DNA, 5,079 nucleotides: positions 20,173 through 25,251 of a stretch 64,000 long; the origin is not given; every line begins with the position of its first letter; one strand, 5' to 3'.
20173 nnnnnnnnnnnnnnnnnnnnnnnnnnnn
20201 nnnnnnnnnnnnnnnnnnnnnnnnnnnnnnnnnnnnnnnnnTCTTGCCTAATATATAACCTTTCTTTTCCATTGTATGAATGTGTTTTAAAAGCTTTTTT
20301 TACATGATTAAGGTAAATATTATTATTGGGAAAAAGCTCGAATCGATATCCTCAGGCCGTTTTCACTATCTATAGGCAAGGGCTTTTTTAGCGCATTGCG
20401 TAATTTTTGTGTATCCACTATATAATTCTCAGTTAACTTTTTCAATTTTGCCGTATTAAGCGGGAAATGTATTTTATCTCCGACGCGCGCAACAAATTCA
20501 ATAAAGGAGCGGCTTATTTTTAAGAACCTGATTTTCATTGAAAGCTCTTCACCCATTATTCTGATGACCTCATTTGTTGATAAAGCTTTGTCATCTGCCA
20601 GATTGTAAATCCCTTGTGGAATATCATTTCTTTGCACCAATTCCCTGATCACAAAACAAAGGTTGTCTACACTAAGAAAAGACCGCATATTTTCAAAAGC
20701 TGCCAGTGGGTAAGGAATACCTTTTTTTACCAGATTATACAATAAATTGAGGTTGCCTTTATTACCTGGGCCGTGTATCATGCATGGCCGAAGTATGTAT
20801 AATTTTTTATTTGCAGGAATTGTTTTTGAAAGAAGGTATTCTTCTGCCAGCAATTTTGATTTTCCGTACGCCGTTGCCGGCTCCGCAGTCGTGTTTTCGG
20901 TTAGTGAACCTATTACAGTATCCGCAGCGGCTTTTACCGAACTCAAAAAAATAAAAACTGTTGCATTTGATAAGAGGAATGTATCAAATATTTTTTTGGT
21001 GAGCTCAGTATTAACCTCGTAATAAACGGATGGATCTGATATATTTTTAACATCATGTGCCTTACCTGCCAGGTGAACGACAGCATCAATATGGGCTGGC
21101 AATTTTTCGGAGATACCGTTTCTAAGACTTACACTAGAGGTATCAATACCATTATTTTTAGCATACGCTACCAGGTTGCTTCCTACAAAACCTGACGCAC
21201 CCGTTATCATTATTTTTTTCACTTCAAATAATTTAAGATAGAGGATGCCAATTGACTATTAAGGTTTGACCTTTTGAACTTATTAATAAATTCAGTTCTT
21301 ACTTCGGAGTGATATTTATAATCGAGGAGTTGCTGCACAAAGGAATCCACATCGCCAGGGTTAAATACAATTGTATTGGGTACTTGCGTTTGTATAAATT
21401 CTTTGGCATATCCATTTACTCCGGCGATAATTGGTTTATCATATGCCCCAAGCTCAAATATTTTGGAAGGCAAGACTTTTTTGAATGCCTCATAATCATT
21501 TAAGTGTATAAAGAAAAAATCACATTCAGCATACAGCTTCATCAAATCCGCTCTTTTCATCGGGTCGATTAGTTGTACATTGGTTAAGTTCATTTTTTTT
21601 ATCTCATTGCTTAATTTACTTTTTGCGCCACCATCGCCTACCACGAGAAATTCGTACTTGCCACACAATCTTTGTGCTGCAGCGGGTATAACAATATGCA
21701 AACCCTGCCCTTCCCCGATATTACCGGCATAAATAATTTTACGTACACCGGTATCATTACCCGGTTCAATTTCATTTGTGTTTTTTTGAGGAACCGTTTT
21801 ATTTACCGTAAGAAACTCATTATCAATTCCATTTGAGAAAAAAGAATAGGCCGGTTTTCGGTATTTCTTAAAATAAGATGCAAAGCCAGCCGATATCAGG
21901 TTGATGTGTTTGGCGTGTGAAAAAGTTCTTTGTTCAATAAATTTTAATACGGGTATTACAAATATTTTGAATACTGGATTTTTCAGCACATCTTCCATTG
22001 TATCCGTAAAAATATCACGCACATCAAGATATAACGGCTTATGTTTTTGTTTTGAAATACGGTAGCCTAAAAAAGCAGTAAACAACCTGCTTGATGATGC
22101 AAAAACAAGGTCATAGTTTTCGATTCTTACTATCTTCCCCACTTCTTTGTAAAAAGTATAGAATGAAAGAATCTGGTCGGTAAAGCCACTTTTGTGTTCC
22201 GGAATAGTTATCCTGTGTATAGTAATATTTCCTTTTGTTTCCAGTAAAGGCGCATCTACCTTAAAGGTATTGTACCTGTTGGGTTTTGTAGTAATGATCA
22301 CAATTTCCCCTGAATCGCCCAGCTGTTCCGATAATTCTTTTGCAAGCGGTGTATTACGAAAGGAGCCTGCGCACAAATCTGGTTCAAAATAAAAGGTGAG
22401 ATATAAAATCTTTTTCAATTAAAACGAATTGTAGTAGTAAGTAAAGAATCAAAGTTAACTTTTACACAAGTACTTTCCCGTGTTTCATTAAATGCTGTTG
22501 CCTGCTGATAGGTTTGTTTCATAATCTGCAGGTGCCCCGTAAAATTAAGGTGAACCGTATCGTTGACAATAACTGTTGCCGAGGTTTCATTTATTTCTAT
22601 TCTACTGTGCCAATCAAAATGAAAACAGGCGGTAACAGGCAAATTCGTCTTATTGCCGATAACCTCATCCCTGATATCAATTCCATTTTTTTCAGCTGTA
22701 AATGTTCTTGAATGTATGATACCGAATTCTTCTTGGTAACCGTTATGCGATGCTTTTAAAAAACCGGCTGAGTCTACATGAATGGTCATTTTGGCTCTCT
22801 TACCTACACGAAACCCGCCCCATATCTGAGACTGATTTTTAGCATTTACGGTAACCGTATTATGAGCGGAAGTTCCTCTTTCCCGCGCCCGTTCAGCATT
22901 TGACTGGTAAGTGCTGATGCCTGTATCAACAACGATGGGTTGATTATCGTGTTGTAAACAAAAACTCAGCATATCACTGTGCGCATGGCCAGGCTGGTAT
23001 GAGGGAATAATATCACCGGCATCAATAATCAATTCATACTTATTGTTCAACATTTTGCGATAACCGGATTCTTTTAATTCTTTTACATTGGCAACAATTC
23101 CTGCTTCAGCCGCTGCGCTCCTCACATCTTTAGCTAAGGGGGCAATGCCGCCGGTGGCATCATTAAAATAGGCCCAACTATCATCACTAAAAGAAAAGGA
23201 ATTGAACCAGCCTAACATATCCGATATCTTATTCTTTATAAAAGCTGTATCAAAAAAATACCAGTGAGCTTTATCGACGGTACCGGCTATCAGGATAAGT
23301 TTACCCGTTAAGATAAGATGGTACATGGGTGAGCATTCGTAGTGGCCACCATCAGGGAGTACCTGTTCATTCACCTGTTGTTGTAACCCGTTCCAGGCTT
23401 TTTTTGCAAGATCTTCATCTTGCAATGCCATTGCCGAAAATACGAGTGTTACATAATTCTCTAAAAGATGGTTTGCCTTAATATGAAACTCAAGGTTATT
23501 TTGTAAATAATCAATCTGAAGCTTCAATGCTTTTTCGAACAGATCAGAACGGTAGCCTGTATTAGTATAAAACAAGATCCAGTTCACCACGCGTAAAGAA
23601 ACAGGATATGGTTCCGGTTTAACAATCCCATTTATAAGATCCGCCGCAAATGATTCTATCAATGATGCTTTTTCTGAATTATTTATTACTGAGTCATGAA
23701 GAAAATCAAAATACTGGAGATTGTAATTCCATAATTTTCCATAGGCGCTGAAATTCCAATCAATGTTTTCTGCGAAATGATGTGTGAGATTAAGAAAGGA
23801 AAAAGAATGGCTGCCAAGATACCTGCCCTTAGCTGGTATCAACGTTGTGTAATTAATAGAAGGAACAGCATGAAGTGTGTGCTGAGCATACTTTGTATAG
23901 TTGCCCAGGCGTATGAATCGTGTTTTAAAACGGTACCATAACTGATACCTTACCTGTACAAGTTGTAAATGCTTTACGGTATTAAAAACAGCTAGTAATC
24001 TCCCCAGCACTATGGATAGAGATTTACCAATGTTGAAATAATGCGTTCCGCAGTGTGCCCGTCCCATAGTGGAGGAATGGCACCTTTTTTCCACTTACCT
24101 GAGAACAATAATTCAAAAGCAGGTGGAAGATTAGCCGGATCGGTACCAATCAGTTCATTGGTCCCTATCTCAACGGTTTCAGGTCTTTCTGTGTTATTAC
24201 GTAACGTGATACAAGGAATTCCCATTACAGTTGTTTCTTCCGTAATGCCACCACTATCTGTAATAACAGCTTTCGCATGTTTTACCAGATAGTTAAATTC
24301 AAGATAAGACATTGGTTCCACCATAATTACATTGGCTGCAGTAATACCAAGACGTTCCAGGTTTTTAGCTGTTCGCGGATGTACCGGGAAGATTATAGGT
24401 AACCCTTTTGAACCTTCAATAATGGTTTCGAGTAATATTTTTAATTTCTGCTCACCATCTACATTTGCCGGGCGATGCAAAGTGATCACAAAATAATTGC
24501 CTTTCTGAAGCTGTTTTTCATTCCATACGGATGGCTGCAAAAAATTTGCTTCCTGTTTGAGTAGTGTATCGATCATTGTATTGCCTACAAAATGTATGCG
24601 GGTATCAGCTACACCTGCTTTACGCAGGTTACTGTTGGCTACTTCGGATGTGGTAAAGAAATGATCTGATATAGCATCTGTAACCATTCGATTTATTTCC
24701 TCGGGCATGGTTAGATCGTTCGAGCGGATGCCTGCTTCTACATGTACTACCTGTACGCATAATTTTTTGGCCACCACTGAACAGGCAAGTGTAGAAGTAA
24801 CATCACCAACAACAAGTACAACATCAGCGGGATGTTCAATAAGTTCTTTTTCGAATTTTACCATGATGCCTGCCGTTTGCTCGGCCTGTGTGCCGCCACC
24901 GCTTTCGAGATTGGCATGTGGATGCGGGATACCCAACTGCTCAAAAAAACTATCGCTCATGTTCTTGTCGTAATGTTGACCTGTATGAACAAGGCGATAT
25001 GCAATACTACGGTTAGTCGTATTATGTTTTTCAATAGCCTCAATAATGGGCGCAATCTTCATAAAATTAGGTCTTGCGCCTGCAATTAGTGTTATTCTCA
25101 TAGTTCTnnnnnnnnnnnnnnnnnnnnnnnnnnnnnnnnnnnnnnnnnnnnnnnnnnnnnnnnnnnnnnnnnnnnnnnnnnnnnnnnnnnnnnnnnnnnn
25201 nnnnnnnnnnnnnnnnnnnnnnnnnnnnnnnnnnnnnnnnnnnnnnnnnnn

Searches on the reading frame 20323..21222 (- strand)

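Call 9: search_protein_families(library=pfam, proteins=[window:20323-21222:-], max_evalue=0.01)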
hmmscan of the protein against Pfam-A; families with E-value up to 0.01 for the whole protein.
window:20323-21222:- (299 aa): 5 families
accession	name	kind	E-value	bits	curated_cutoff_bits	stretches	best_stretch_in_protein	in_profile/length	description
PF01370.27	Epimerase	-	6e-24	85.2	20.9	1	4-209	1-240/240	NAD dependent epimerase/dehydratase family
PF01073.25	3Beta_HSD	-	1.8e-14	53.9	22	1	44-190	66-223/280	3-beta hydroxysteroid dehydrogenase/isomerase family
PF16363.11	GDP_Man_Dehyd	-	2.5e-11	44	27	1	44-278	75-317/332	GDP-mannose 4,6 dehydratase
PF04321.23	RmlD_sub_bind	-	1.8e-10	40.8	27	1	3-226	2-230/287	RmlD substrate binding domain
PF07993.18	NAD_binding_4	-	8.6e-09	35.4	20.1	1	35-162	79-220/258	Male sterility protein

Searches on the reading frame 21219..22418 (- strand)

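Call 8: search_protein_families(library=ncbifam, proteins=[window:21219-22418:-], max_evalue=0.00001)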
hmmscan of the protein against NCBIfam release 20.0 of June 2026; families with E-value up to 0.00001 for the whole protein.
window:21219-22418:- (399 aa): 2 families
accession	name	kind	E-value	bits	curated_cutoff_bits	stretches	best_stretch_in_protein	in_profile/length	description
NF007640.0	PRK10307.1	subfamily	2.3e-18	66.3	276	1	3-370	2-372/411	WcaI family glycosyltransferase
TIGR04007.1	wcaI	equivalog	8.6e-12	44.4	800.45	1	225-327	231-332/407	colanic acid biosynthesis glycosyltransferase WcaI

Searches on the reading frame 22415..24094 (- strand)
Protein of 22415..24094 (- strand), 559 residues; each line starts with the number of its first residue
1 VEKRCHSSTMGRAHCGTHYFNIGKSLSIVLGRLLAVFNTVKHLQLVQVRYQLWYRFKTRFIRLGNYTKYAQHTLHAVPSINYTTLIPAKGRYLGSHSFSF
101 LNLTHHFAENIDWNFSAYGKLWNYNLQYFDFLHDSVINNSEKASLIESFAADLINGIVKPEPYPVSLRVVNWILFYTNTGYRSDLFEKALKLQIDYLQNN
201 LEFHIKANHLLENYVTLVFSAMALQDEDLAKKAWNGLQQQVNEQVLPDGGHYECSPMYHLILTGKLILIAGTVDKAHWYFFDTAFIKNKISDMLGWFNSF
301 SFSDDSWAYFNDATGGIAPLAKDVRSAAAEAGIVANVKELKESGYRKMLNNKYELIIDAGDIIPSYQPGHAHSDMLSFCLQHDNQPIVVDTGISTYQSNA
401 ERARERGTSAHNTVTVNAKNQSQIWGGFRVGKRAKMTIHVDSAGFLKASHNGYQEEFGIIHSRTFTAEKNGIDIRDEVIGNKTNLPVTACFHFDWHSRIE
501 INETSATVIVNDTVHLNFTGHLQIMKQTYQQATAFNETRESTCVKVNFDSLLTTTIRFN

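Call 8: search_protein_families(library=ncbifam, proteins=[window:22415-24094:-], max_evalue=0.00001)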
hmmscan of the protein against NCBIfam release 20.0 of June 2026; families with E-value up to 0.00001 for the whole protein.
window:22415-24094:- (559 aa): 2 families
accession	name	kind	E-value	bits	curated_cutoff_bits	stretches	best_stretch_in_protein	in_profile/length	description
NF045572.1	Hepsulflyase_bctds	equivalog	5.5e-06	25.3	600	0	369-539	466-631/706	heparin-sulfate lyase HepC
NF045573.1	Hepsulflyase_CFB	equivalog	9.9e-06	24.1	700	0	187-313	213-341/651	heparin-sulfate lyase HepC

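Call 85: search_protein_families(library=pfam, proteins=[window:22415-24094:-], max_evalue=0.001)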
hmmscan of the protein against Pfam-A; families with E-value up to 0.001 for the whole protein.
window:22415-24094:- (559 aa): 2 families
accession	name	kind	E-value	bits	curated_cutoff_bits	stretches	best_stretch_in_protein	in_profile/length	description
PF07940.18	Hepar_II_III_C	-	1e-45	156.6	24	1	336-512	5-184/237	Heparinase II/III-like, C-terminal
PF16889.11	Hepar_II_III_N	-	3.1e-09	37.1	22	1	190-314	188-314/340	Heparinase II/III N-terminus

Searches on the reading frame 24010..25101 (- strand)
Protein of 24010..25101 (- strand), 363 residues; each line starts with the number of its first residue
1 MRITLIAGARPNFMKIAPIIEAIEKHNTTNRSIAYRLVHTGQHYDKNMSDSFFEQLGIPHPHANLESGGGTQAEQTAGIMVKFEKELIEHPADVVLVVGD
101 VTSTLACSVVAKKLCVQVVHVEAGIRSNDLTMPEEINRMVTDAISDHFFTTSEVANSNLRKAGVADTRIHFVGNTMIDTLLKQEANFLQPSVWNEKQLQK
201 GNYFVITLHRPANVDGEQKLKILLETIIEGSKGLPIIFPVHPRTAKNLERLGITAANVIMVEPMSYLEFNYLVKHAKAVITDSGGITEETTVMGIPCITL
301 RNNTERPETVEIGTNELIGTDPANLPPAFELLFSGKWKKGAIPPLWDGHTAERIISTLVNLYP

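Call 8: search_protein_families(library=ncbifam, proteins=[window:24010-25101:-], max_evalue=0.00001)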
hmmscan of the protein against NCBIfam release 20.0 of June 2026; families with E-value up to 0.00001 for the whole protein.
window:24010-25101:- (363 aa): 2 families
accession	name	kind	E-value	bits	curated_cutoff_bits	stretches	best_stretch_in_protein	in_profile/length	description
TIGR00236.1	wecB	equivalog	4.1e-95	319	210.15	1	1-360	1-364/366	non-hydrolyzing UDP-N-acetylglucosamine 2-epimerase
TIGR03568.1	NeuC_NnaA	equivalog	4.1e-22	78.6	235.9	1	2-299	2-305/365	UDP-N-acetylglucosamine 2-epimerase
